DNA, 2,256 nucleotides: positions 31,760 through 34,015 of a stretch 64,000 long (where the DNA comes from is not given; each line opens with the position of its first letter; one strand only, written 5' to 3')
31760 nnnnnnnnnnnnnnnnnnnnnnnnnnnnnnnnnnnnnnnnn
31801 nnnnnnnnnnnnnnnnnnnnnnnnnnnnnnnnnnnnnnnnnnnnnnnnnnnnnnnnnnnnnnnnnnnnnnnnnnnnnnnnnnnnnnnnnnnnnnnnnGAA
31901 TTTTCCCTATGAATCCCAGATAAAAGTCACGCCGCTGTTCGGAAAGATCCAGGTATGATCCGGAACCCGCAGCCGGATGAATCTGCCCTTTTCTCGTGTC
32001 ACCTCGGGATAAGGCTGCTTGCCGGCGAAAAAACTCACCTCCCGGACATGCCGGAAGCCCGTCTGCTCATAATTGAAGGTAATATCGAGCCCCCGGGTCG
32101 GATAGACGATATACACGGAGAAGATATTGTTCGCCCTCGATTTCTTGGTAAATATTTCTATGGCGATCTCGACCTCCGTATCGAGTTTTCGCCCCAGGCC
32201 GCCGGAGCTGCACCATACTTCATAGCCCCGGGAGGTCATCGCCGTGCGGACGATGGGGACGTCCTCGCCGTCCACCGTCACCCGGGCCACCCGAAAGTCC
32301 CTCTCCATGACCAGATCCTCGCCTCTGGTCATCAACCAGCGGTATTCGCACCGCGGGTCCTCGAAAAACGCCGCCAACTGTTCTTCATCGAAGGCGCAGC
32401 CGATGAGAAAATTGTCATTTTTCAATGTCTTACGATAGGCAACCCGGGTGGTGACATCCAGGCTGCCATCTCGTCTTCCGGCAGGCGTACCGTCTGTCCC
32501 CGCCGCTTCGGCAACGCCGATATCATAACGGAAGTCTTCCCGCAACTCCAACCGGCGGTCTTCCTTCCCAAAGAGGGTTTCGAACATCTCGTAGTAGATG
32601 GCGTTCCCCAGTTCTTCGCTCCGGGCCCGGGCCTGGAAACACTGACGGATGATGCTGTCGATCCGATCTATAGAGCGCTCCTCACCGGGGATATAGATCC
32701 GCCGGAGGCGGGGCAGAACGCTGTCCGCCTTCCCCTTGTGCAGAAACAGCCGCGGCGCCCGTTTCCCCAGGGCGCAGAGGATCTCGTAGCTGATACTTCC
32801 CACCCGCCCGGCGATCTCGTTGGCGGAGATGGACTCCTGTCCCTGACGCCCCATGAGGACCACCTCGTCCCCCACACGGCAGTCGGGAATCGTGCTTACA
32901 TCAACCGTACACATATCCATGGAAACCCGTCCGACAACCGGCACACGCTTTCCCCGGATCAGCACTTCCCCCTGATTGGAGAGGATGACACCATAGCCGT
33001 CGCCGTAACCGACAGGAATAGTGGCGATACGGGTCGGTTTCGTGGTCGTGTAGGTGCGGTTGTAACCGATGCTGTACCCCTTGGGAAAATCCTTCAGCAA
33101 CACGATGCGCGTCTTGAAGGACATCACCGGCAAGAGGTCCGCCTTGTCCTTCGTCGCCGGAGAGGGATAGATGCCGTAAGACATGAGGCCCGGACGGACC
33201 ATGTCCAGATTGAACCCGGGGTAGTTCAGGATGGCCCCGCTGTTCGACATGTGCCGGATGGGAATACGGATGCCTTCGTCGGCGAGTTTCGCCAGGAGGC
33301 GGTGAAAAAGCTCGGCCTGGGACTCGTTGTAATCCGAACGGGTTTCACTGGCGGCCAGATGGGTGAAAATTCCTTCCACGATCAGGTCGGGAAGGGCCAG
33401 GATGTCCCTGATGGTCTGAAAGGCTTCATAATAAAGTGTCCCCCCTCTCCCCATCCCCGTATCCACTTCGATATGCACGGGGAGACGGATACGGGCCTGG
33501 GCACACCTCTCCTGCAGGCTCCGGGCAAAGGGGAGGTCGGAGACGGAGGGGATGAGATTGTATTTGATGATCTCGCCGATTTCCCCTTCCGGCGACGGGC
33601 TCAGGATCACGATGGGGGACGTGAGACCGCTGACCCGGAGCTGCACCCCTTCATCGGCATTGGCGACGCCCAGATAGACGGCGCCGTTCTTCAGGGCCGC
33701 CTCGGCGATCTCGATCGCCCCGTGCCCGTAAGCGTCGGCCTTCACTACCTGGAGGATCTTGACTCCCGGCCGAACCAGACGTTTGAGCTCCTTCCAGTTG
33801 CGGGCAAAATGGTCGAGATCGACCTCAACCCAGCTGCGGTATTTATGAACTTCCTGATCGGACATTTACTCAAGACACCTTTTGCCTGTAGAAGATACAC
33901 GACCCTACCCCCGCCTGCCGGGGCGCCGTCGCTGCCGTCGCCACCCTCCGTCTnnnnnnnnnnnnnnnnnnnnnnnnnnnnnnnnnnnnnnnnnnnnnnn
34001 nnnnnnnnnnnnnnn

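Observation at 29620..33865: Racemase plus two divergent Ddl paralogues as a stand-alone module outside any mur/fts context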

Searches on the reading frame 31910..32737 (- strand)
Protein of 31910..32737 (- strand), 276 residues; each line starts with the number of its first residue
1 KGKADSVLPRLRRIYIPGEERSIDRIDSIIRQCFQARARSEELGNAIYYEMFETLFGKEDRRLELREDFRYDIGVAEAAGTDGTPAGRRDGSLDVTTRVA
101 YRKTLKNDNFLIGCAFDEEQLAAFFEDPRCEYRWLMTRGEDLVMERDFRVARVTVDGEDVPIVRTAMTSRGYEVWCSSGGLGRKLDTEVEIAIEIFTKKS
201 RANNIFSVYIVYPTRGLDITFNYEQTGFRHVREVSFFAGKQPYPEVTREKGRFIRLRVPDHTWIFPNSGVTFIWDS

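Call 13: search_protein_families(library=pfam, proteins=[window:31910-32737:-], max_evalue=10)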
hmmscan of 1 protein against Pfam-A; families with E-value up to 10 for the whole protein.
window:31910-32737:- (276 aa): 1 family
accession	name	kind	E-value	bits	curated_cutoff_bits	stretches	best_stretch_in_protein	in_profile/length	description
PF23916.1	TIM-barrel_EndoS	-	0.13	12.4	27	1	97-129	180-212/238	Endo-beta-N-acetylglucosaminidase EndoS TIM-barrel domain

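Call 14: search_solved_structures(query=window:31910-32737:-, max_evalue=10)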
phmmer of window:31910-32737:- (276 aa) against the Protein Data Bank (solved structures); distinct sequences matched with E-value up to 10: 0.

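Call 18: find_related_loci(query=A1, collection=genome_contigs, flank=10000)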
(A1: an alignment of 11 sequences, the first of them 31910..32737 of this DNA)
Query A1 (276 aa) in genome_contigs; peptide patterns used: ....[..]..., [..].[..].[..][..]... (x = any residue, [..] = any of these).
364 stretches matched a pattern; 276 encode a relative of the query (tblastn E <= 1e-3); the best 80 are kept; 80 distinct loci.
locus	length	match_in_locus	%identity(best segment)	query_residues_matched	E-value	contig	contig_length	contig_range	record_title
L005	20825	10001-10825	88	1-275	2e-164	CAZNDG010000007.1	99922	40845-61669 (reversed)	MAG TPA_asm: uncultured Syntrophus sp. isolate binchicken_co27_459 genome assembly, contig: NODE_305_length_99922_cov_13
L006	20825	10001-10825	88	1-275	8e-165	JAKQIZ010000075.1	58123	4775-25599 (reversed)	MAG: Deltaproteobacteria bacterium isolate USDV_maxbin.029 k141_32578, whole genome shotgun sequence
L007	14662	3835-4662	85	1-276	2e-160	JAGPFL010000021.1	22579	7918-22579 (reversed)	MAG: Syntrophobacterales bacterium isolate Gw_SlDig_bin_168 Gw_SlDig_3721_length_22579_cov_5.728042, whole genome shotgu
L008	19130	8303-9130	84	1-276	1e-156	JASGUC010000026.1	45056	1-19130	MAG: Pseudomonadota bacterium isolate MAG95_MWBP c_000000046603, whole genome shotgun sequence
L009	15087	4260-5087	82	1-276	2e-155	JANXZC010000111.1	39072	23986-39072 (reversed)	MAG: Syntrophus sp. (in: bacteria) isolate GL140_4_metabat_222 GL140_4_k141_1211694, whole genome shotgun sequence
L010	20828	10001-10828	82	1-276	9e-155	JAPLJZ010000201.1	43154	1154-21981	MAG: Deltaproteobacteria bacterium isolate LacPavin_0419_WC70S_MAG_52_23 LacPavin_0419_WC70S_scaffold_1314100, whole gen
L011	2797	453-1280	82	1-276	7e-163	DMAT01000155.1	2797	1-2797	MAG TPA_asm: Syntrophus sp. (in: bacteria) isolate UBA8958 contig_44007, whole genome shotgun sequence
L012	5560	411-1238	81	1-276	7e-155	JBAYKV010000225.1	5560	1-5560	MAG: Syntrophales bacterium isolate SO_2016_GW1_88 scaffold28187_OW334_2016, whole genome shotgun sequence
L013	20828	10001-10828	80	1-276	2e-152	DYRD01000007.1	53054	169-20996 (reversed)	MAG TPA_asm: Syntrophus aciditrophicus isolate SulCav_GS10_10_54_13 SulCav_GS10_10_234_length_53054_cov_6_809525, whole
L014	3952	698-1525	80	1-276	2e-156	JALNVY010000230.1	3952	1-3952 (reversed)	MAG: Syntrophales bacterium isolate SO_2016_GW1 bin 25 scaffold45237_OW334_2016, whole genome shotgun sequence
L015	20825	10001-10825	69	1-275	6e-133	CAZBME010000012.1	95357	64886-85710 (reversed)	MAG TPA_asm: uncultured Syntrophaceae bacterium isolate SRP302447_co2_781 genome assembly, contig: NODE_747_length_95357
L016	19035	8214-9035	68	2-275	2e-130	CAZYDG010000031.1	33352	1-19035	MAG TPA_asm: uncultured Syntrophaceae bacterium isolate SRP293105_co2_5 genome assembly, contig: k141_9017, whole genome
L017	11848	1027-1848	66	1-274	5e-123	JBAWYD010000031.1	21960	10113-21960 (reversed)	MAG: Deltaproteobacteria bacterium isolate ELA080 MAG080_31, whole genome shotgun sequence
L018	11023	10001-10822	66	1-274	3e-122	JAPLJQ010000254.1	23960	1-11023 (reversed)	MAG: Deltaproteobacteria bacterium isolate LacPavin_0419_WC70S_MAG_49_10 LacPavin_0419_WC70S_scaffold_830263, whole geno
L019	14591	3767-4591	63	1-275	5e-120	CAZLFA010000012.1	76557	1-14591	MAG TPA_asm: uncultured Syntrophaceae bacterium isolate SRP278314_co1_340 genome assembly, contig: NODE_434_length_76557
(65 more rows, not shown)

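Call 21: search_protein_representatives(protein=window:31910-32737:-)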
Query: 276 residues. Proteins with E-value up to 0.001 (for the whole library): 155; up to 1e-10: 51; up to 1e-30: 9. The best 150 are listed.
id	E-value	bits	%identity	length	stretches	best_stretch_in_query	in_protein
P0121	3.0e-90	318.6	52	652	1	2-275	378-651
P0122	7.1e-82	291.1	56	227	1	51-275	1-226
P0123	6.5e-80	284.7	49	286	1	1-275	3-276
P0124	6.2e-69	248.6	57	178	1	100-275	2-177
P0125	7.9e-49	182.7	40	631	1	2-274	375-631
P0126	4.6e-35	137.6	36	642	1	26-275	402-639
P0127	3.7e-34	134.6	52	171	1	160-275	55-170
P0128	4.0e-33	131.2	59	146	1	7-128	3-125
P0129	4.3e-31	124.5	34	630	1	6-273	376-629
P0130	5.0e-30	121.0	64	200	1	110-200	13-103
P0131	1.4e-28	116.3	69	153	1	1-85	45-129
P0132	1.6e-28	116.1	29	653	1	7-274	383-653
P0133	1.5e-27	112.9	47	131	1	95-223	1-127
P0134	5.5e-27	111.1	31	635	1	9-273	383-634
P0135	1.1e-26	110.1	52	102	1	183-275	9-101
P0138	3.4e-24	101.9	34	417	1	26-274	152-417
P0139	6.6e-24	101.0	29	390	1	2-273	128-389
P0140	2.4e-22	95.8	29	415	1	24-274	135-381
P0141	3.1e-22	95.5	30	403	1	27-274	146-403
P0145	6.1e-20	87.9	30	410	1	24-274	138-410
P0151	4.0e-17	78.7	33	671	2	9-138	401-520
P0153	1.7e-15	73.4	24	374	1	23-274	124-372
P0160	1.2e-13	67.3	27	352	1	24-275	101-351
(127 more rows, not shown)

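Call 22: search_protein_families(library=pfam, proteins=[P0138, P0139, P0140, P0141, P0145, P0153, P0160, P0125, P0132, P0151], max_evalue=0.01)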
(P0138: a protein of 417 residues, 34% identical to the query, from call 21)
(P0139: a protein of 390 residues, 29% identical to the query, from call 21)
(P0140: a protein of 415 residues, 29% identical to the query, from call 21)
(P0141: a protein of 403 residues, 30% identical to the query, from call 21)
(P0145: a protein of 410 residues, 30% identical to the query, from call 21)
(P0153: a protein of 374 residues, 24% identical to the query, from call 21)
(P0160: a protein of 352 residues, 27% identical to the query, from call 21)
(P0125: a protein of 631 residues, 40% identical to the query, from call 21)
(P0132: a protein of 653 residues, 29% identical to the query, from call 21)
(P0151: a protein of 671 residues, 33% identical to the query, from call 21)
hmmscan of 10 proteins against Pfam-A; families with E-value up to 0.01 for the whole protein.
P0138 (417 aa): 0 families

P0139 (390 aa): 1 family
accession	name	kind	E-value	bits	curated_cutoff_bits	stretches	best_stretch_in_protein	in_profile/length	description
PF00842.27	Ala_racemase_C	-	3.9e-37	127.1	25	1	1-123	2-126/127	Alanine racemase, C-terminal domain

P0140 (415 aa): 0 families

P0141 (403 aa): 0 families

P0145 (410 aa): 0 families

P0153 (374 aa): 1 family
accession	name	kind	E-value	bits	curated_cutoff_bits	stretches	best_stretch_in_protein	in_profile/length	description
PF11862.13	DUF3382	-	0.0034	18.1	28.9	1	31-102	10-81/97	Domain of unknown function (DUF3382)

P0160 (352 aa): 0 families

P0125 (631 aa): 2 families
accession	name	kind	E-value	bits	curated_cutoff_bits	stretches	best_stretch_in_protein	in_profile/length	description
PF01168.26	Ala_racemase_N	-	6.2e-65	219.4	24.1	1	11-231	1-220/220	Alanine racemase, N-terminal domain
PF00842.27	Ala_racemase_C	-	2.6e-46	156.8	25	1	244-371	1-127/127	Alanine racemase, C-terminal domain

P0132 (653 aa): 2 families
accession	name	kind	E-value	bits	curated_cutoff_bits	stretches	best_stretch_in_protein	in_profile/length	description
PF01168.26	Ala_racemase_N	-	3.6e-60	203.8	24.1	1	14-234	1-220/220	Alanine racemase, N-terminal domain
PF00842.27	Ala_racemase_C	-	8e-40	135.8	25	1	247-373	1-126/127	Alanine racemase, C-terminal domain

P0151 (671 aa): 2 families
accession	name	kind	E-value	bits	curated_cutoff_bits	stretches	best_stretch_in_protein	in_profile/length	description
PF01168.26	Ala_racemase_N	-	4.9e-54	183.8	24.1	1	15-244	1-219/220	Alanine racemase, N-terminal domain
PF00842.27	Ala_racemase_C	-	6.3e-35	120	25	1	258-390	1-127/127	Alanine racemase, C-terminal domain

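Call 34: predict_structure(alignment_id=A2)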
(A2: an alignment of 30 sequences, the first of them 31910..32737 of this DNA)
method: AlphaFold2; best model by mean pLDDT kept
length: 276 residues; sequences in the alignment: 30
mean_pLDDT: 75.7   pTM: 0.72
mean pLDDT of the five models: 75.7, 75.0, 73.9, 72.8, 70.5
residues with pLDDT >= 90: 99; 70-90: 87; 50-70: 30; < 50: 60
segments of 3 or more residues with pLDDT < 50: 1-27, 33-35, 41-47, 50-55, 57-61, 81-89
pLDDT, mean of each block of 10 residues (from residue 1): 29 36 47 51 49 46 76 86 46 91 93 90 87 79 77 97 94 94 94 93 84 88 89 76 80 89 79 82
secondary structure, 60 per line:
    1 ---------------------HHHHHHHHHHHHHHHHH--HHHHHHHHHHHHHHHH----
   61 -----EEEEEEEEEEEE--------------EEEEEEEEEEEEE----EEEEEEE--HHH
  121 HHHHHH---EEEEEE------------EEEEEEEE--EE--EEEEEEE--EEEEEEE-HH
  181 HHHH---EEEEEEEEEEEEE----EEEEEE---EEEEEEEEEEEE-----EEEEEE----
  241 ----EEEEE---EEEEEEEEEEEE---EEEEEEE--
elements in order: H22-38 H41-56 E66-77 E92-104 E109-115 H118-126 E130-135 E148-155 E162-168 E171-177 H179-184 E188-200 E205-210 E214-225 E231-236 E245-249 E253-264 E268-274

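Call 36: fold_search(model_id=the predicted structure, library=pdb)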
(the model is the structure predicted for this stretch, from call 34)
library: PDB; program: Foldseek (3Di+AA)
matches with E <= 10: 1364; with E <= 0.001: 174
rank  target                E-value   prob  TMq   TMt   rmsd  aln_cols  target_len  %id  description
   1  4gaa_A                6.3e-06  1.00  0.39  0.20   5.8       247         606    7  Structure of Leukotriene A4 hydrolase from Xenopus laevis complexed with inhibitor bestatin (released 2013-06-12)
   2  5mj6_A                6.3e-06  1.00  0.36  0.14   6.0       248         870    6  Ligand-induced conformational change of Insulin-regulated aminopeptidase: insights on catalytic mechanism and active s (released 2017-04-05)
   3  3se6_B                6.7e-06  1.00  0.37  0.14   7.4       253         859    7  Crystal structure of the human Endoplasmic Reticulum Aminopeptidase 2 (released 2011-12-21)
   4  4p8q_B                7.1e-06  1.00  0.36  0.14   8.0       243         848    8  Crystal Structure of Human Insulin Regulated Aminopeptidase with Alanine in Active Site (released 2014-12-03)
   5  7pfs_B                7.1e-06  1.00  0.36  0.14   8.4       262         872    6  Crystal structure of ERAP2 aminopeptidase in complex with phosphinic pseudotripeptide ((1R)-1-Amino-3-phenylpropyl){2- (released 2022-01-26)
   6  7v9p_A                8.4e-06  1.00  0.34  0.14   7.4       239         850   11  Crystal structure of the lanthipeptide zinc-metallopeptidase EryP from saccharopolyspora erythraea in intermediate sta (released 2022-05-11)
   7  3se6_A                8.4e-06  1.00  0.35  0.14   8.6       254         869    6  Crystal structure of the human Endoplasmic Reticulum Aminopeptidase 2 (released 2011-12-21)
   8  4nz8_A                1.1e-05  1.00  0.36  0.13   8.1       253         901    9  Crystal structure of porcine aminopeptidase-N complexed with cleaved poly-alanine (released 2013-12-25)
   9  4naq_A                1.3e-05  1.00  0.36  0.14   8.1       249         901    9  Crystal structure of porcine aminopeptidase-N complexed with poly-alanine (released 2013-12-04)
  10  4fke_A                1.4e-05  1.00  0.35  0.13   8.6       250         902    9  Crystal structure of porcine aminopeptidase-N (released 2012-10-17)
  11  5ni2                  1.5e-05  1.00  0.36  0.19   6.0       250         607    8  Crystal structure of human LTA4H mutant E271A in complex with LTA4 (crystal form I) (released 2017-08-23)
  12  5ab0_A                1.5e-05  1.00  0.34  0.13   8.5       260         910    6  Crystal structure of aminopeptidase ERAP2 with ligand (released 2015-09-30)
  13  5j6s_B                1.7e-05  1.00  0.35  0.13   8.5       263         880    6  Crystal structure of Endoplasmic Reticulum Aminopeptidase 2 (ERAP2) in complex with a hydroxamic derivative ligand (released 2017-03-15)
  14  5cu5_A                1.8e-05  1.00  0.35  0.14   8.8       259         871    6  Crystal structure of ERAP2 without catalytic Zn(II) atom (released 2015-09-23)
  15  4pj6_A                1.9e-05  1.00  0.36  0.14   6.0       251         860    6  Crystal Structure of Human Insulin Regulated Aminopeptidase with Lysine in Active Site (released 2014-12-03)
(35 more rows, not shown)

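Call 62: search_protein_families(library=ncbifam, proteins=[window:31910-32737:-, P0138, P0140, P0153, P0160], max_evalue=0.1)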
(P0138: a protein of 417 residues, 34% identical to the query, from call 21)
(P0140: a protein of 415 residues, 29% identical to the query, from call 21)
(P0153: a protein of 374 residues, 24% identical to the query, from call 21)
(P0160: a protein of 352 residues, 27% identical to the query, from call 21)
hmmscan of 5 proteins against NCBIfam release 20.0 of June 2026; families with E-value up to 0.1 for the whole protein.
window:31910-32737:- (276 aa): 2 families
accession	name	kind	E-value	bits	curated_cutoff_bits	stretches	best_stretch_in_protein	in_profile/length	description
TIGR04550.1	sMetMonox_MmoD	equivalog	0.061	13.1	80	0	117-145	11-39/64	soluble methane monooxygenase-binding protein MmoD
NF053548.1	violacein_VioC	equivalog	0.065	12.3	760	1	24-105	165-246/429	NADP-dependent violacein biosynthesis oxygenase VioC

P0138 (417 aa): 0 families

P0140 (415 aa): 0 families

P0153 (374 aa): 0 families

P0160 (352 aa): 0 families

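Call 63: search_protein_families(library=padloc, proteins=[window:31910-32737:-, P0138, P0140, P0153, P0160], max_evalue=0.1)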
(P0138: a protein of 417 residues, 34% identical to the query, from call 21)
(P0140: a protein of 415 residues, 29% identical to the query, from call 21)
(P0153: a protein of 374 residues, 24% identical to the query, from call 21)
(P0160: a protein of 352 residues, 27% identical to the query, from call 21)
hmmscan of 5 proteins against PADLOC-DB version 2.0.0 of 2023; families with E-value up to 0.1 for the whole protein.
window:31910-32737:- (276 aa): 0 families

P0138 (417 aa): 0 families

P0140 (415 aa): 0 families

P0153 (374 aa): 0 families

P0160 (352 aa): 1 family
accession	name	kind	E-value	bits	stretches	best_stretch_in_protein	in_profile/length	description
PDLC01055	HerA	-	0.0039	14.1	1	75-176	314-412/532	Type III coevolved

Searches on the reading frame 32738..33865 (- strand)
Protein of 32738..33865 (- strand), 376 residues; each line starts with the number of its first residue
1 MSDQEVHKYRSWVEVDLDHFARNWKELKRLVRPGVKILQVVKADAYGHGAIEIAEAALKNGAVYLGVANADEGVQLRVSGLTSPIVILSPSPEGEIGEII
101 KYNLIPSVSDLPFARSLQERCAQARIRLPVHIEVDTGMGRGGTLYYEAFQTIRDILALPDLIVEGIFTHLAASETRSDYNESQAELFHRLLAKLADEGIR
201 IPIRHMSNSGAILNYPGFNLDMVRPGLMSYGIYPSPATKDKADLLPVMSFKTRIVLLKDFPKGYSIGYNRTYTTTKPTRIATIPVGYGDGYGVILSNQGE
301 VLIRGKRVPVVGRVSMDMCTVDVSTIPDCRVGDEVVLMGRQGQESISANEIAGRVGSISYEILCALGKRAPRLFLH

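Call 47: search_solved_structures(query=window:32738-33865:-, show_alignments=2, max_evalue=1e-40)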
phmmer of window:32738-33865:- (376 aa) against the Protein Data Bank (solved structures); distinct sequences matched with E-value up to 1e-40: 39.
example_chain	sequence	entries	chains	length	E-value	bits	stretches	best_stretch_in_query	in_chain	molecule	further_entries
4y2w_A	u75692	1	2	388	4.4e-92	312.3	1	12-375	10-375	Alanine racemase 1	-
4luy_A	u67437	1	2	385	2.2e-76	260.6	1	11-375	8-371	Alanine racemase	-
4lus_A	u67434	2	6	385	1.5e-75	257.9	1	11-375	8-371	Alanine racemase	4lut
8zpe_A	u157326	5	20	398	3.7e-74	253.3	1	11-375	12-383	Alanine racemase 2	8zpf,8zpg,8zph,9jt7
5irp_A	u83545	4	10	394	3.8e-74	253.3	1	11-375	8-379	Alanine racemase 2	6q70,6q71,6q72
5yyc_A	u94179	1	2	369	3.8e-66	226.9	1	12-374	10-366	Alanine racemase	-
4ecl_A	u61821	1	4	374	1.4e-64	221.7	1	10-369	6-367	Serine racemase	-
2vd8_A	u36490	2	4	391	4.3e-64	220.2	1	9-375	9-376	ALANINE RACEMASE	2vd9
3ha1_A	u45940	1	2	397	4.9e-64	220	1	9-375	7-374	Alanine racemase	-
13ld_A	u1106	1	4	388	9.6e-62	212.4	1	10-375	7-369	Alanine racemase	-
1l6f_A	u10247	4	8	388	1.3e-61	212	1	10-375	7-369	alanine racemase | PROTEIN (ALANINE RACEMASE)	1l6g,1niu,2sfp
1bd0_A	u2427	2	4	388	1.3e-61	212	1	10-375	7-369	ALANINE RACEMASE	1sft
1epv_A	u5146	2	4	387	1.4e-61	211.9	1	10-375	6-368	ALANINE RACEMASE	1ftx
1xqk_A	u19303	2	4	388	4.7e-61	210.2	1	10-375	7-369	Alanine racemase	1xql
3oo2_A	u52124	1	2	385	7.3e-59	203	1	9-374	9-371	Alanine racemase 1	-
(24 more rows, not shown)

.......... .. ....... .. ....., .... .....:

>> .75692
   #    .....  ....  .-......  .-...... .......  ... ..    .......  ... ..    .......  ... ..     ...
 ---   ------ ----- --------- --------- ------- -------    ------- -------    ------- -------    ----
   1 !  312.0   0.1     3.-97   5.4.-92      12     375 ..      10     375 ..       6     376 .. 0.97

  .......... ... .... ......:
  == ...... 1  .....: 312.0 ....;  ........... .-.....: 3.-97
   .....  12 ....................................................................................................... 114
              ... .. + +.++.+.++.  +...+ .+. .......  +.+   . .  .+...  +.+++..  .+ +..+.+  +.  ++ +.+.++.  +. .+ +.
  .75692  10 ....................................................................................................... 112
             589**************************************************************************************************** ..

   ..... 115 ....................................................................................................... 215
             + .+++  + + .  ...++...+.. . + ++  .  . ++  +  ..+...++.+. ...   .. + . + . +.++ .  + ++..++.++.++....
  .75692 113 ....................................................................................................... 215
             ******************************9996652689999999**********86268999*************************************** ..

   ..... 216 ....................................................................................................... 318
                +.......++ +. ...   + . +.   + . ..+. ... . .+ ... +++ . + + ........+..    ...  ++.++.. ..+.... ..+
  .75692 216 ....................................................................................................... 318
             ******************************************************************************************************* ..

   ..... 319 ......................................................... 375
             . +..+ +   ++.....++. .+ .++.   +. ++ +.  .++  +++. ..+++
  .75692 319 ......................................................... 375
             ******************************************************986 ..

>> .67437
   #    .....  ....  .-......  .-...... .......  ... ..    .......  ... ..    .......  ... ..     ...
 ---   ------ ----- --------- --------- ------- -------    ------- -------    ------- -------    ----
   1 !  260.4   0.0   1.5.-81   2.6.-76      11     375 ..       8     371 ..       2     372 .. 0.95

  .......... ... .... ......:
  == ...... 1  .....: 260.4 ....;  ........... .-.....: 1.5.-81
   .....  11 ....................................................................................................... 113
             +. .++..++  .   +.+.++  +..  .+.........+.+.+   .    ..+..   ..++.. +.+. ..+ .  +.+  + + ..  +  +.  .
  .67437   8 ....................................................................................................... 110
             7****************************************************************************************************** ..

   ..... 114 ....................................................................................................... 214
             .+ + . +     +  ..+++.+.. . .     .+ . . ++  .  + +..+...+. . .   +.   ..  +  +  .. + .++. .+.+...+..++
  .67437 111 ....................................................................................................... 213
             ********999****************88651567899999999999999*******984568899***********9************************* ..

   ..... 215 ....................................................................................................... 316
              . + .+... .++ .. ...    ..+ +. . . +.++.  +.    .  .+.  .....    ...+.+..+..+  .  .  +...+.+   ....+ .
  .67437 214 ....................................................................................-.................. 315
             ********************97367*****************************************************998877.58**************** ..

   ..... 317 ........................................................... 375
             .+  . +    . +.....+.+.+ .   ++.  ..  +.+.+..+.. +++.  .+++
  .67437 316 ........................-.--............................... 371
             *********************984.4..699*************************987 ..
